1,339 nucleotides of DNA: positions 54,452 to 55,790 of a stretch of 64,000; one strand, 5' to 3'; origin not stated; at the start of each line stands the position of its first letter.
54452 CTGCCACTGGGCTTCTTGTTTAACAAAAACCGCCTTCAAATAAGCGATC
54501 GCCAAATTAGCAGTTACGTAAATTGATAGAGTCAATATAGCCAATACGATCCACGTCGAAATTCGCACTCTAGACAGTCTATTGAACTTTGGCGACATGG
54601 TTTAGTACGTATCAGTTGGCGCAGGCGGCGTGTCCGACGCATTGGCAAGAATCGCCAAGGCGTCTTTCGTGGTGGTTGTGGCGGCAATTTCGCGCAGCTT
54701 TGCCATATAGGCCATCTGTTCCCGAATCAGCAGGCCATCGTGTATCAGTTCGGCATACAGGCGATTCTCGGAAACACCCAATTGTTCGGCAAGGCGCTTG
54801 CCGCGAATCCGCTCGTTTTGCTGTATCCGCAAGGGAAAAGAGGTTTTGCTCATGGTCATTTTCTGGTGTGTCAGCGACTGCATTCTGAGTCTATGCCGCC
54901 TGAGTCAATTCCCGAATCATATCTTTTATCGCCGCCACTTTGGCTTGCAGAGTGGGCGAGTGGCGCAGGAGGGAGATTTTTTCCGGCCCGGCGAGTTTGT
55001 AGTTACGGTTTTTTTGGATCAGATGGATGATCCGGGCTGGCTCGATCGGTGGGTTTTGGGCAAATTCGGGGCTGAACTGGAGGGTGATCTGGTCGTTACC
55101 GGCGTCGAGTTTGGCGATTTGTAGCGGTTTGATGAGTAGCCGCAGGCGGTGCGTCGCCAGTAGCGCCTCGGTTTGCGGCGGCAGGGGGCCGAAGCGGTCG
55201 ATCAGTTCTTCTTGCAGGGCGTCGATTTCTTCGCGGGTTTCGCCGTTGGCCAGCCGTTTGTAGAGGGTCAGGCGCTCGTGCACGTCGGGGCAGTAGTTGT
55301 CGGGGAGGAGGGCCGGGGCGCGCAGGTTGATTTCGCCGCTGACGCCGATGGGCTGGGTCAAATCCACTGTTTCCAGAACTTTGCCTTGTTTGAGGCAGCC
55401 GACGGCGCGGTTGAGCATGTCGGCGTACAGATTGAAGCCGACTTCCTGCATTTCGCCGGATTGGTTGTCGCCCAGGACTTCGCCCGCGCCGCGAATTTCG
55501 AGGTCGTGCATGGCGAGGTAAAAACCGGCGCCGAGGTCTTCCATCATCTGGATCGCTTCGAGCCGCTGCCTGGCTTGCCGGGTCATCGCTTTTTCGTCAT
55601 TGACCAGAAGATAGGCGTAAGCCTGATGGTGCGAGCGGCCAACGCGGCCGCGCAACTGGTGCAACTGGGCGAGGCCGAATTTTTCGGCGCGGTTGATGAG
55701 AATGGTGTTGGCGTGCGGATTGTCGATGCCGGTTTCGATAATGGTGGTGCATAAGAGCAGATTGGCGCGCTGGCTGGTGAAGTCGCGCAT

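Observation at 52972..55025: Diverged direct duplication of the mfd 3' end brackets a 1.8-kb low-GC islet; the orphan copy is still stop/start-coupled to the DAHP synthase gene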

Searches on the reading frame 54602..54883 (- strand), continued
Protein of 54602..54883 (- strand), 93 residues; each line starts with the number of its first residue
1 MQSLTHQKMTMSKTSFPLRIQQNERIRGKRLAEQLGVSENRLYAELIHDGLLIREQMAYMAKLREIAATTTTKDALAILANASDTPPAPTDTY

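Call 69: fold_search(model_id=the predicted structure, library=pdb)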
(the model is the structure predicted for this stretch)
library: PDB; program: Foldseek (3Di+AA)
matches with E <= 10: 15; with E <= 0.001: 0
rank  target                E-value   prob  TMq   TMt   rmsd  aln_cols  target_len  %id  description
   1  1gjs_MODEL_1_A        4.0e+00  0.06  0.24  0.29   9.4        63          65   16  Solution structure of the Albumin binding domain of Streptococcal Protein G (released 2001-08-09)
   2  2pjq_B                4.2e+00  0.07  0.24  0.11  12.2        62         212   29  Crystal structure of Q88U62_LACPL from Lactobacillus plantarum. Northeast Structural Genomics target LpR71 (released 2007-05-01)
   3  7ak7_C                6.3e+00  0.06  0.33  0.32  13.4        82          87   23  Structure of Salmonella TacT2 toxin bound to TacA2 antitoxin (released 2021-08-18)
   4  1b28_MODEL_1_A        6.7e+00  0.20  0.39  0.58   2.9        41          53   29  ARC REPRESSOR MYL MUTANT FROM SALMONELLA BACTERIOPHAGE P22 (released 1999-11-03)
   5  4yxy_A                7.2e+00  0.04  0.19  0.18   8.4        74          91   19  Computationally designed left-handed alpha/alpha toroid with 9 repeats; two linked rings of 12 repeats each structure (released 2015-12-16)
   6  1uph_MODEL_1_A        7.2e+00  0.03  0.24  0.17  12.4       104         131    9  HIV-1 Myristoylated Matrix (released 2004-01-08)
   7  7ub0_A                7.7e+00  0.07  0.30  0.04   4.1        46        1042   17  SARS-CoV-2 Omicron-BA.2 3-RBD down Spike Protein Trimer without the P986-P987 stabilizing mutations (S-GSAS-Omicron-BA (released 2022-04-20)
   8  7e1j_F                7.7e+00  0.05  0.20  0.16   7.4        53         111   15  Crystal structure of Pr55Gag-matrix domain in complex with IP6 in space group C121 (released 2021-08-04)
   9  8pzv_F                8.2e+00  0.06  0.29  0.17   8.0        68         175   18  Wait Complex: BAM bound Darobactin-B and Extended SurA (released 2024-09-25)
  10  1u9p                  9.4e+00  0.06  0.32  0.29  10.2        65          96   20  Permuted single-chain Arc (released 2005-02-15)
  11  7lww_C                9.4e+00  0.06  0.32  0.04   4.5        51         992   16  Triple mutant (K417N-E484K-N501Y) SARS-CoV-2 spike protein in the 1-RBD-up conformation (S-GSAS-D614G-K417N-E484K-N501 (released 2021-03-31)
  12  8ajl_A                9.4e+00  0.06  0.31  0.04   4.5        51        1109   20  Structure of the Ancestral Scaffold Antigen-6 of Coronavirus Spike protein (released 2023-08-16)
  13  8csj_A                9.4e+00  0.06  0.31  0.04   6.4        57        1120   19  Cryo-EM structure of NTD-directed non-neutralizing antibody 4-33 in complex with prefusion SARS-CoV-2 spike glycoprote (released 2023-05-17)
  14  7v7n_A                9.4e+00  0.05  0.30  0.04   7.2        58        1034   17  Cryo-EM structure of SARS-CoV-2 S-Delta variant (B.1.617.2), all RBD-down conformation (released 2021-10-06)
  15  8w52_A                9.4e+00  0.04  0.24  0.19  11.5        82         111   12  p17 protein structure of HIV2 when OLA1 existing (released 2023-09-13)
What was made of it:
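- On Ribbon-helix-helix (CopG/Arc/MetJ) DNA-binding fold, claimed for the 83-aa protein: The Foldseek best hits have E>1, with Arc repressor at rank 4 and the TacA2 antitoxin at rank 3 (call 69).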

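Call 71: search_protein_families(library=padloc, proteins=[window:54602-54853:-, L099:1052-1477:+, L099:2258-3745:+], max_evalue=0.01)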
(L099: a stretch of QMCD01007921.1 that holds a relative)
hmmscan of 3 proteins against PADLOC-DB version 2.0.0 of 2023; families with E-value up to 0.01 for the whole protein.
window:54602-54853:- (83 aa): 0 families

L099:1052-1477:+ (141 aa): 0 families

L099:2258-3745:+ (495 aa): 6 families
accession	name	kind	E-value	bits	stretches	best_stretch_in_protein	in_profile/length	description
PDLC04422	PDC-M11A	-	5.1e-139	462.4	1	6-493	1-491/501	-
PDLC04421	PDC-M11A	-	3.4e-132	439.6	1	6-487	1-477/486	-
PDLC04417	PDC-M11A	-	4.3e-84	281.3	1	6-490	1-488/501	-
PDLC04420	PDC-M11A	-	6.4e-75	250.4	1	112-490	2-371/376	-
PDLC04419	PDC-M11A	-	7.4e-48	161.7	1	166-494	22-348/357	-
PDLC04418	PDC-M11A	-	4.6e-24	83.1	1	166-405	102-334/444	-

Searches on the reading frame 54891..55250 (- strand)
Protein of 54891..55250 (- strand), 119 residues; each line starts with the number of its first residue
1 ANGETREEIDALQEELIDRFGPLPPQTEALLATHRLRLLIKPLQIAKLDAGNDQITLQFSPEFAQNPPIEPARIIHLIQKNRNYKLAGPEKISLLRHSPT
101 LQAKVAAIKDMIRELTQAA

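Call 47: search_dna_similar(query=window:54891-55250:-, collection=phages, mode=protein, max_evalue=0.001)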
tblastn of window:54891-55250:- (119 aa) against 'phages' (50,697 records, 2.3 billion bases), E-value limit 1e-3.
Records with a match: 5; places in all: 5; records where one place covers at least 80% of the query: 4.
Best place of each record, by identity: <60% 5.
By first word of the organism name: Acinetobacter 2; Bacteriophage 2; Escherichia 1.
By host as written in the record: - 4; Escherichia coli O157:H7 ATCC 43895 1.
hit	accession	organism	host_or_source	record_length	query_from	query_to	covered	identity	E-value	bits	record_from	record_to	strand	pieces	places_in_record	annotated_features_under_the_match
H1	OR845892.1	Escherichia phage ECO95 1-6-1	Escherichia coli O157:H7 ATCC 43895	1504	1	119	100%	29.2%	2e-8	56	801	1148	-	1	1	record has no annotation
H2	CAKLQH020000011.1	Acinetobacter phage MD-2021a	not known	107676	1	115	97%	30.2%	5e-12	66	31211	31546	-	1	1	mfd: transcription-repair coupling factor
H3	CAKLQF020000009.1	Acinetobacter phage MD-2021a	not known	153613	1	115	97%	30.2%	5e-12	66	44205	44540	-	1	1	mfd: transcription-repair coupling factor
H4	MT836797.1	Bacteriophage sp.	human fecal samples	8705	1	115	97%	26.1%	1e-8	57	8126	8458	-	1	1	record has no annotation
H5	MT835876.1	Bacteriophage sp.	human fecal samples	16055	4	81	66%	35.9%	8e-7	52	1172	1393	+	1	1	record has no annotation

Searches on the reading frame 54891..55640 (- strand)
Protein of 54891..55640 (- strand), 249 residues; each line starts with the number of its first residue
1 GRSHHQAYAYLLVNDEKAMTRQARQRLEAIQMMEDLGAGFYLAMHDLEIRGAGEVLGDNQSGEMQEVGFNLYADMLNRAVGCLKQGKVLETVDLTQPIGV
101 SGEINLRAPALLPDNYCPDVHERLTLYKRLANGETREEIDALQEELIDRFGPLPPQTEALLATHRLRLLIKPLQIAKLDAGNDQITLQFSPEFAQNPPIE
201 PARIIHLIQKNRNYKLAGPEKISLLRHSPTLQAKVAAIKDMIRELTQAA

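Call 9: find_related_loci(query=window:54891-55640:-, collection=genome_contigs, flank=8000)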
Query window:54891-55640:- (249 aa) in genome_contigs; peptide patterns used: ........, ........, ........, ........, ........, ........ (x = any residue, [..] = any of these).
599 stretches matched a pattern (row limit reached: there are more); 417 encode a relative of the query (tblastn E <= 1e-3); the best 80 are kept; 80 distinct loci.
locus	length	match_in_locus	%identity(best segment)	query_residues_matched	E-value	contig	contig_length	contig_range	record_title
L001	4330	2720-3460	83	1-247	4e-142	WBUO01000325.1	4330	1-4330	MAG: Dechloromonas sp. isolate SB18 contig_7308, whole genome shotgun sequence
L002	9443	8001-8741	83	1-247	1e-138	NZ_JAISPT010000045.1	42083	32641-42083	MAG: Azonexus sp. isolate Jx357_bin4 k119_363654, whole genome shotgun sequence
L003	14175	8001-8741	82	1-247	4e-138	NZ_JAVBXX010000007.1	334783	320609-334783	MAG: Azonexus sp. isolate GS18 7, whole genome shotgun sequence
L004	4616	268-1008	83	1-247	4e-140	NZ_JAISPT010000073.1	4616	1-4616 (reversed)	MAG: Azonexus sp. isolate Jx357_bin4 k119_1032822, whole genome shotgun sequence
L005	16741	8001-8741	82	1-247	9e-138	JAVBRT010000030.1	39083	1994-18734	MAG: Azonexus sp. isolate EPI_MAG_00203 c_000005744950, whole genome shotgun sequence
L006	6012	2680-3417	82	1-246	7e-138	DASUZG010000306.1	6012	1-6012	MAG TPA_asm: Azonexus sp. isolate SMAG_U1916 k141_824097, whole genome shotgun sequence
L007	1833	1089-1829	81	1-247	4e-146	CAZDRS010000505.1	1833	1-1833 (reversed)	MAG TPA_asm: uncultured Dechloromonas sp. isolate SRP135725_co1_342 genome assembly, contig: NODE_138705_length_1833_cov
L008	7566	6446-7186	80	1-247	1e-135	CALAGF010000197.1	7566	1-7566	MAG TPA_asm: uncultured Rhodocyclaceae bacterium isolate SRR6231151_bin.72_CONCOCT_v1.1_MAG genome assembly, contig: ERZ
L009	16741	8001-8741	81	1-247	3e-135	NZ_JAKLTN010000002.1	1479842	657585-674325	Dechloromonas hankyongensis strain XY25 2, whole genome shotgun sequence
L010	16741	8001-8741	82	1-247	2e-136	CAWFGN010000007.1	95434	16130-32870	MAG: uncultured beta proteobacterium isolate MFD04716.bin.2.217 genome assembly, contig: contig_3877, whole genome shotg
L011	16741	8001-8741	81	1-247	4e-135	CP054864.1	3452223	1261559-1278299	MAG: Dechloromonas sp. isolate SSB2 chromosome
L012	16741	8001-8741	80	1-247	2e-134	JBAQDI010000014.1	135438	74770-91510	MAG: Azonexus sp. isolate MFD03280_ilm_asm_bin15 k127_17044, whole genome shotgun sequence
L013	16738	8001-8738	80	1-246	1e-134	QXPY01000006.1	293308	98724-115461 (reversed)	MAG: Rhodocyclales bacterium GT-UBC 1_6, whole genome shotgun sequence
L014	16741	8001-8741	80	1-247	9e-135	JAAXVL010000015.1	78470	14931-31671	MAG: Azonexaceae bacterium isolate W9_Combined_metabat1_055 W9_Combined_metabat1_055_NODE_173, whole genome shotgun sequ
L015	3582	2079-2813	81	1-245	1e-138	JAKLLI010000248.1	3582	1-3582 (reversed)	MAG: Azonexus sp. isolate MAG.384 MAG.384-scaffold_9591, whole genome shotgun sequence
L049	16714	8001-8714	73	1-245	2e-117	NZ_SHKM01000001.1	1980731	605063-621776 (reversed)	Azospira oryzae strain DSM 21223 Ga0310491_11, whole genome shotgun sequence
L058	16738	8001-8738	69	1-245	1e-113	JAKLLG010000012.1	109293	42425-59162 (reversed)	MAG: Rhodocyclaceae bacterium isolate MAG.136 MAG.136-scaffold_183, whole genome shotgun sequence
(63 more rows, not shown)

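Call 32: find_homologous_proteins(query=window:54891-55493:-)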
Query window:54891-55493:- (200 aa): 1653 proteins with E <= 0.001 among 1925 candidates; the best 120 are listed.
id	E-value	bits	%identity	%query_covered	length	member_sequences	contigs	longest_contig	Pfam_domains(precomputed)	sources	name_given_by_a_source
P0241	1.5e-94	333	77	99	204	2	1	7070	PF03461.21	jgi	-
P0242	8.4e-93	328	76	99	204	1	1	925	PF03461.21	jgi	-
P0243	3.9e-92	325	76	99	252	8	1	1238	PF03461.21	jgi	jgi:transcription-repair coupling factor (superfamily II helicase)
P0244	6.9e-92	325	77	99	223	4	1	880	PF03461.21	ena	-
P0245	6.4e-91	321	76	99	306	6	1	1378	PF03461.21,PF00271.38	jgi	jgi:transcription-repair coupling factor (superfamily II helicase)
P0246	3.3e-87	309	73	99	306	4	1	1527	PF03461.21,PF00271.38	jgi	-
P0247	1.5e-86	307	78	92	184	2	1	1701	PF03461.21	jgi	-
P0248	4.2e-83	296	76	89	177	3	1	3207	PF03461.21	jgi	jgi:transcription-repair coupling factor (superfamily II helicase)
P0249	6.1e-82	292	69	99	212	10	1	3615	PF03461.21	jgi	jgi:transcription-repair coupling factor (superfamily II helicase)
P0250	1.1e-81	291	69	99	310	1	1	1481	PF03461.21,PF00271.38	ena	-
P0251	2.1e-81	290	71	99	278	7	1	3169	PF03461.21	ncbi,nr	ncbi:MAG: hypothetical protein QG672_1386, partial [Pseudomonadota bacterium]|nr:hypothetical protei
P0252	7.9e-79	282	76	87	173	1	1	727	PF03461.21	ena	-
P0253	1.3e-78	281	69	99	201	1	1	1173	PF03461.21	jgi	-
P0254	7.7e-77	276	68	99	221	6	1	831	PF03461.21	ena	-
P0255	5.6e-75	269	68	99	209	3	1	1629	PF03461.21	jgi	jgi:transcription-repair coupling factor (superfamily II helicase)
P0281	1.2e-67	246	68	90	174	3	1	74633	PF03461.21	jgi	-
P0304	6.5e-63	230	59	98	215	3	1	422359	PF03461.21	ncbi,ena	-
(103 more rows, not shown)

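Call 38: search_protein_families(library=pfam, proteins=[L049:8740-9861:+, L049:9956-11128:+, L049:11180-13756:+, L058:8776-9801:+, L058:9943-10977:+, L058:11137-13803:+], max_evalue=0.001)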
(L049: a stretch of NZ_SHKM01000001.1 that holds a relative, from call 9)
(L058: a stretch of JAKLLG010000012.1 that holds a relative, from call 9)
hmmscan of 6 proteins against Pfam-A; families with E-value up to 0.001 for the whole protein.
L049:8740-9861:+ (373 aa): 1 family
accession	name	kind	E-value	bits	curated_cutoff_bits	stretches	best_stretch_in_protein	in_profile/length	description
PF01734.28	Patatin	-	1.5e-14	55.1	27.7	1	17-240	1-187/191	Patatin-like phospholipase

L049:9956-11128:+ (390 aa): 0 families

L049:11180-13756:+ (858 aa): 8 families
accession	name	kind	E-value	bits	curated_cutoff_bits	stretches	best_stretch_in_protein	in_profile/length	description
PF00072.30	Response_reg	-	2.7e-57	192.2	30.2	2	607-719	1-110/111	Response regulator receiver domain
PF02518.31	HATPase_c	-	8.3e-31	107.2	26.4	1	465-580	1-110/111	Histidine kinase-, DNA gyrase B-, and HSP90-like ATPase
PF00512.31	HisKA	-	3e-21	75.7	26.9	1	353-418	1-66/66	His Kinase A (phospho-acceptor) domain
PF13426.13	PAS_9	-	2.9e-13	50.4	27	1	237-332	9-103/103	PAS domain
PF08448.16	PAS_4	-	4.9e-09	36.8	23.1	1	222-334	2-109/110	PAS fold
PF08447.18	PAS_3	-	5.7e-06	26.9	25.6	1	242-317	2-78/89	PAS fold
PF00989.32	PAS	-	1.3e-05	25.7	22.6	1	222-330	8-113/113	PAS fold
PF13188.13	PAS_8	-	2.4e-05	24.5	21.8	1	218-272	4-55/65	PAS domain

L058:8776-9801:+ (341 aa): 1 family
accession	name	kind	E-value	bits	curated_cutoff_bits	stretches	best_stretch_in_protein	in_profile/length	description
PF01734.28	Patatin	-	1.4e-11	45.4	27.7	1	6-224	1-183/191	Patatin-like phospholipase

L058:9943-10977:+ (344 aa): 0 families

L058:11137-13803:+ (888 aa): 8 families
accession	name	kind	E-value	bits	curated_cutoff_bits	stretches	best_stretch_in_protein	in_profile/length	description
PF00072.30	Response_reg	-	1e-49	167.8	30.2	2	611-724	1-110/111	Response regulator receiver domain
PF02518.31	HATPase_c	-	5.7e-32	110.9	26.4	1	473-588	1-110/111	Histidine kinase-, DNA gyrase B-, and HSP90-like ATPase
PF00512.31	HisKA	-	1.4e-21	76.8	26.9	1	361-426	1-66/66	His Kinase A (phospho-acceptor) domain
PF13426.13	PAS_9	-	1.6e-09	38.4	27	1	243-340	7-103/103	PAS domain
PF08448.16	PAS_4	-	4.2e-08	33.8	23.1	1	229-342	1-109/110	PAS fold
PF00989.32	PAS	-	2.4e-05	24.8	22.6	1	228-338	6-113/113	PAS fold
PF13188.13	PAS_8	-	0.00017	21.8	21.8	0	226-275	4-46/65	PAS domain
PF08447.18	PAS_3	-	0.00051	20.7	25.6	0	252-326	4-80/89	PAS fold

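Call 46: find_related_loci(query=window:54891-55640:-, collection=viral_contigs, flank=10000)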
Query window:54891-55640:- (249 aa) in viral_contigs; peptide patterns used: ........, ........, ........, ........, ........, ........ (x = any residue, [..] = any of these).
21 stretches matched a pattern, but none encodes a relative of the query by tblastn (E <= 1e-3).
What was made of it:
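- On Integrase-mediated integrative element in the 3' end of a protein gene (e14/icd type): No phage or IMG/VR hits (calls 46, 47).
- No mfd-tail fragments on phage records or IMG/VR contigs (calls 46, 47).
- Tried and rejected: Nothing relevant (calls 46, 47).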

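Call 73: find_encoding_contigs(protein=P0281, flank=8000, max_places=2)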
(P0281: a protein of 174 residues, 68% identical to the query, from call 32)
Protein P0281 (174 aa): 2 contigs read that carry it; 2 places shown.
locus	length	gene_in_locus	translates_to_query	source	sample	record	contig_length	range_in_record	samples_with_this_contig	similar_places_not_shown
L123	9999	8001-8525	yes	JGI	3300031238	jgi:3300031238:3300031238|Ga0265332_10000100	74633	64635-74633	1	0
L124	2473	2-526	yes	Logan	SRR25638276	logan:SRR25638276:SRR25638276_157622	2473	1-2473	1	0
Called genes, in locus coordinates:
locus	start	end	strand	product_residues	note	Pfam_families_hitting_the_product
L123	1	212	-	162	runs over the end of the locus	PF02542:YgbB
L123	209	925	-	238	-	PF01128:IspD, PF12804:NTP_transf_3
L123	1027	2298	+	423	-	PF02308:MgtC, PF13194:DUF4010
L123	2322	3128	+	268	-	PF01875:Memo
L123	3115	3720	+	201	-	PF01871:AMMECR1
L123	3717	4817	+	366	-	PF04055:Radical_SAM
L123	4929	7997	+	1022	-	PF14814:UB2H (faint), PF17757:UvrB_inter, PF21132:MFD_D3, PF02559:CarD_TRCF_RID, PF00270:DEAD, PF04851:ResIII, PF00271:Helicase_C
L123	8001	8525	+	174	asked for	PF03461:TRCF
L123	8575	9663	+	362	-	PF01734:Patatin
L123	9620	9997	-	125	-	?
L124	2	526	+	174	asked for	PF03461:TRCF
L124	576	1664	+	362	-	PF01734:Patatin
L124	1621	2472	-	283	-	?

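Call 74: find_encoding_contigs(protein=P0304, flank=8000, max_places=2)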
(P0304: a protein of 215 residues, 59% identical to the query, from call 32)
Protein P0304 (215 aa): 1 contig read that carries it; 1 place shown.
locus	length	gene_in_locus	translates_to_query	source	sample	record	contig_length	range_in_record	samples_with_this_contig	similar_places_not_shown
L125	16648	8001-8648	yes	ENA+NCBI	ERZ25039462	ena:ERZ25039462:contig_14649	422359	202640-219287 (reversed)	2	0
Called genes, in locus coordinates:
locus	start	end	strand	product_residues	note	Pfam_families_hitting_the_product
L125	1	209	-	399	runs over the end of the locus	PF09344:Cas_CT1975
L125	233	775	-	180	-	PF09485:CRISPR_Cse2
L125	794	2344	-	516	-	PF09481:CRISPR_Cse1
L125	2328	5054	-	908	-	PF18019:Cas3_HD, PF00270:DEAD (faint), PF22590:Cas3-like_C_2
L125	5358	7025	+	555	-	-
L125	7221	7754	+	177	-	PF00270:DEAD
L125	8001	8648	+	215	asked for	PF03461:TRCF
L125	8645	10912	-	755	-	PF08447:PAS_3, PF00989:PAS, PF08448:PAS_4, PF13188:PAS_8 (weak), PF13426:PAS_9, PF00512:HisKA, PF02518:HATPase_c, PF00072:Response_reg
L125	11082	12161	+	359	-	PF00793:DAHP_synth_1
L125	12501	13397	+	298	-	PF06245:DUF1015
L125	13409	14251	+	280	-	PF04773:FecR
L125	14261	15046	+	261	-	PF00378:ECH_1, PF16113:ECH_2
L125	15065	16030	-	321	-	PF00709:Adenylsucc_synt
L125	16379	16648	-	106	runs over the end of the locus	PF13393:tRNA-synt_His, PF27460:HisZ_C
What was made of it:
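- Tried and rejected: Two short Mfd fragments inside long contigs turned out to be split genes (calls 73, 74).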
